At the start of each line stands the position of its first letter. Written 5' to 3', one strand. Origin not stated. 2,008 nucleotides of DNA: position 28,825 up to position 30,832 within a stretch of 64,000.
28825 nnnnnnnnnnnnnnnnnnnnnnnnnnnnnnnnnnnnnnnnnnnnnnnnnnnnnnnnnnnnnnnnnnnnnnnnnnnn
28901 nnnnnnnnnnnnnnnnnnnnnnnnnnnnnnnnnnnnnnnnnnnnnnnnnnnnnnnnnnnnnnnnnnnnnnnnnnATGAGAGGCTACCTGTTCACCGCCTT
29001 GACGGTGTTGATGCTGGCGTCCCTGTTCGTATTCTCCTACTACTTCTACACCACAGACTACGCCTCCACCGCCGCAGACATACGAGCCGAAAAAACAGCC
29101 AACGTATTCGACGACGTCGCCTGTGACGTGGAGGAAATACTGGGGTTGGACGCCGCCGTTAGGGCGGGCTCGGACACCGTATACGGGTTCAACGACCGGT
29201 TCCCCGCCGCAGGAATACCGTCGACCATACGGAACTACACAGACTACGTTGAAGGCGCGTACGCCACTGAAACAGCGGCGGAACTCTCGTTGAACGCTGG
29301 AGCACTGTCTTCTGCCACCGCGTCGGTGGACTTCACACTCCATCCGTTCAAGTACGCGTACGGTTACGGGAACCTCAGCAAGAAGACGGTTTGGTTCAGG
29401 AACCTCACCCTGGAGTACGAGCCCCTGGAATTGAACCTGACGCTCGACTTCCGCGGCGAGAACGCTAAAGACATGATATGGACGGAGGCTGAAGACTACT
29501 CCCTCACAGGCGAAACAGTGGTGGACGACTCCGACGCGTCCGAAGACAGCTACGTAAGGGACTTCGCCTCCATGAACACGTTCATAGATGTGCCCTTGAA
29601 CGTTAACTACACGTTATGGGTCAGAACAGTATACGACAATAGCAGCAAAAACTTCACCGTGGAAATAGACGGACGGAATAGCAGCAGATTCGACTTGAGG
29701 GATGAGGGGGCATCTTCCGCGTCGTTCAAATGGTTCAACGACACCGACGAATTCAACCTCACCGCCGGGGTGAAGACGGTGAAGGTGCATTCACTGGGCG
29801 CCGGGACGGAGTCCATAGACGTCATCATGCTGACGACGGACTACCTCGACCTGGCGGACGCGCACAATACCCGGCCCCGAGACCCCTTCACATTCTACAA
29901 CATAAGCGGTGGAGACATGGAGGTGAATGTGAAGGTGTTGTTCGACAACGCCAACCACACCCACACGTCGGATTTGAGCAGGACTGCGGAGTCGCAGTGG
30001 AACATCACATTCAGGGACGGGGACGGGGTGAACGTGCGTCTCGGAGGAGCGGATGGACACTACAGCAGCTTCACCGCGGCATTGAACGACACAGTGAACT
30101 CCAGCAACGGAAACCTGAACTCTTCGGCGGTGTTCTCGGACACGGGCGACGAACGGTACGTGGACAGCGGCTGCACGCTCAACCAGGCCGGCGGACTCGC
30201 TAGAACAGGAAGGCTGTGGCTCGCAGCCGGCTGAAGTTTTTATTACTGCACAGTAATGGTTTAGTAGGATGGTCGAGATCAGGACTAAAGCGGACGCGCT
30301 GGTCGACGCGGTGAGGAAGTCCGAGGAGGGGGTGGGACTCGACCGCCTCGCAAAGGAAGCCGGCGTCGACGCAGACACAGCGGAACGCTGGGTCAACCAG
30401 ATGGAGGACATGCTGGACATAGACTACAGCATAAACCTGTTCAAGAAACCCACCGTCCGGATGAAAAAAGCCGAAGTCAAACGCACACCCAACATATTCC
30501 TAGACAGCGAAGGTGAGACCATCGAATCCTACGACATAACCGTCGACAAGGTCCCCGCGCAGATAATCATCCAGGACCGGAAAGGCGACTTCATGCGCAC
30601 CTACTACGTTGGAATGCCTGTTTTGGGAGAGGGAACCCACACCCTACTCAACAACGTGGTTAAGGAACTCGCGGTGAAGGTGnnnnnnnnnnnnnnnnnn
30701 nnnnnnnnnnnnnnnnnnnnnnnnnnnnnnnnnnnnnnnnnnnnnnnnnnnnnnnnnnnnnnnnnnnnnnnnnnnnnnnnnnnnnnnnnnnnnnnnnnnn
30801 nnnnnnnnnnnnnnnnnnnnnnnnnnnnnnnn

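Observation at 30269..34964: Tad-like locus with split TadB/TadC-type platform proteins, an embedded KaiC-like ATPase and no pilin gene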

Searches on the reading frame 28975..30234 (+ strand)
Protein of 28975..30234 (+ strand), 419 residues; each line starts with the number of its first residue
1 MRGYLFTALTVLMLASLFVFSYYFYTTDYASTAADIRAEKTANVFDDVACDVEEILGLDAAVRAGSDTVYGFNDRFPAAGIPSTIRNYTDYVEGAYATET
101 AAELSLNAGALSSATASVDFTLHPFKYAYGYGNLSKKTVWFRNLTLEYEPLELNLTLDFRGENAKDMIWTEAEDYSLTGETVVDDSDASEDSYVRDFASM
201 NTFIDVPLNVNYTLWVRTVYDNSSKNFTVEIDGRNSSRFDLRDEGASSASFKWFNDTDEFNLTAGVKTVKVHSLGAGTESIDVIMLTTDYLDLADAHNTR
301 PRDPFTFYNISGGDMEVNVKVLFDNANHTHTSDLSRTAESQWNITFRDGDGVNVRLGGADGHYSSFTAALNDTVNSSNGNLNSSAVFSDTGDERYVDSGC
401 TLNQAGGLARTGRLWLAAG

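Call 7: search_protein_families(library=pfam, proteins=[window:28975-30234:+], max_evalue=0.1)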
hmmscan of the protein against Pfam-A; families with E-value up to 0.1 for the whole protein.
window:28975-30234:+ (419 aa): 1 family
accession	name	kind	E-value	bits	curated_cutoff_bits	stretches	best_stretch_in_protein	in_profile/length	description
PF16990.11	CBM_35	-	0.029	15.1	28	1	170-286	3-118/121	Carbohydrate binding module (family 35)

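Call 71: search_protein_families(library=ncbifam, proteins=[window:28975-30234:+], max_evalue=0.1)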
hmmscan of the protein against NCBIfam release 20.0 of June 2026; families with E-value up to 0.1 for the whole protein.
window:28975-30234:+ (419 aa): 0 families

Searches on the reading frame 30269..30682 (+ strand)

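Call 59: search_protein_families(library=pfam, proteins=[window:30269-30682:+], max_evalue=1)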
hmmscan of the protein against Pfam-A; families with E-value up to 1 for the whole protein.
seq(138 aa): 4 families
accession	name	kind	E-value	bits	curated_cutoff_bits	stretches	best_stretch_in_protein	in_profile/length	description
PF01527.26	HTH_Tnp_1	-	0.018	15.7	24.1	1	13-54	14-57/75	Transposase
PF13551.12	HTH_29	-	0.026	15.1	28.1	1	14-46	4-37/64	Winged helix-turn helix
PF14520.12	HHH_5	-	0.12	13.3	27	1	23-44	33-54/57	Helix-hairpin-helix domain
PF13635.12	DUF4143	-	0.16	12.1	28.1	1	22-77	31-81/160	Domain of unknown function (DUF4143)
